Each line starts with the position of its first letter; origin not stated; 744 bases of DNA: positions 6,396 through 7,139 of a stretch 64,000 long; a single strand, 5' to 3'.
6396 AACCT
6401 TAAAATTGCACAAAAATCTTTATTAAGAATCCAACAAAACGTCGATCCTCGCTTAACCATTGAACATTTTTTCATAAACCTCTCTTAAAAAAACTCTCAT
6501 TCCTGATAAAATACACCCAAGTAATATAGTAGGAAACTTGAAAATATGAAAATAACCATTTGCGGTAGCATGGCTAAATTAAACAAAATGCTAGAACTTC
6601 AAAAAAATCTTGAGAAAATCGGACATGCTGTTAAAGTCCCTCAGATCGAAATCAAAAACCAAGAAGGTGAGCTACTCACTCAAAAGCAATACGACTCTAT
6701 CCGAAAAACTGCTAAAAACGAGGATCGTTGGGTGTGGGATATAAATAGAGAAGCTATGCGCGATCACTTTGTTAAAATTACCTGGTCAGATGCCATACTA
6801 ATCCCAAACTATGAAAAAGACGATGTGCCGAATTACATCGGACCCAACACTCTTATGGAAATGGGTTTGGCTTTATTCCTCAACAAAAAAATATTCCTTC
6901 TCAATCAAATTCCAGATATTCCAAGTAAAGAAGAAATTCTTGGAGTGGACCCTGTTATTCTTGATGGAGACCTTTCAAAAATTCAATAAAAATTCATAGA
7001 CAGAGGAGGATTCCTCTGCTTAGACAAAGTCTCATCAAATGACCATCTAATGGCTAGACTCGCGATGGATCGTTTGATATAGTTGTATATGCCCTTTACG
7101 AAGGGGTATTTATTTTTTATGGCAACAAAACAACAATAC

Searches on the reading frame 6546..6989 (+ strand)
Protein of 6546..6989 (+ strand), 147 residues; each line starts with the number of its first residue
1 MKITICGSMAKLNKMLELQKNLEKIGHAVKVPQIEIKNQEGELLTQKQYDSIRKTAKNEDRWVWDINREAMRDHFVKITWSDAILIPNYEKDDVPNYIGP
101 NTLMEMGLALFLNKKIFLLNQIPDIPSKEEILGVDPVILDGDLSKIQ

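Call 8: search_protein_families(library=ncbifam, proteins=[window:6546-6989:+], max_evalue=1)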
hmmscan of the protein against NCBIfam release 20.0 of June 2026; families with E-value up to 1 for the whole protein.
window:6546-6989:+ (147 aa): 1 family
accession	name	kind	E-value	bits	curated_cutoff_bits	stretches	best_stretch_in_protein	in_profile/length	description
NF003711.0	PRK05325.2-3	equivalog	0.019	14.2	388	1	16-88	101-175/369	hypothetical protein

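Call 28: search_protein_families(library=padloc, proteins=[window:6546-6989:+], max_evalue=0.01)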
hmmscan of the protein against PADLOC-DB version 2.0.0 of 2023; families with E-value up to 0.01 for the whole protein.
window:6546-6989:+ (147 aa): 0 families

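Call 68: search_solved_structures(query=window:6546-6989:+, max_evalue=10)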
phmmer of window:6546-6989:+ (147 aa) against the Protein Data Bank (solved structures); distinct sequences matched with E-value up to 10: 2.
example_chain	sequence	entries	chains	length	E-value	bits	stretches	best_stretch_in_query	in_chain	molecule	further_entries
4f37_A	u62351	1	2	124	0.88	12.5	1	26-98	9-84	Colicin-E7 immunity protein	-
6jcv_A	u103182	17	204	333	1.5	11.8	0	39-65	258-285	Putative ketol-acid reductoisomerase 2 | ketol-acid reductoisomerase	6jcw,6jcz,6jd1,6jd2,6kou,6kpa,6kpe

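Call 80: search_protein_families(library=pfam, proteins=[window:6546-6989:+], max_evalue=0.1)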
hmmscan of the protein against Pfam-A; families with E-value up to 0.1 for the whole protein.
window:6546-6989:+ (147 aa): 0 families
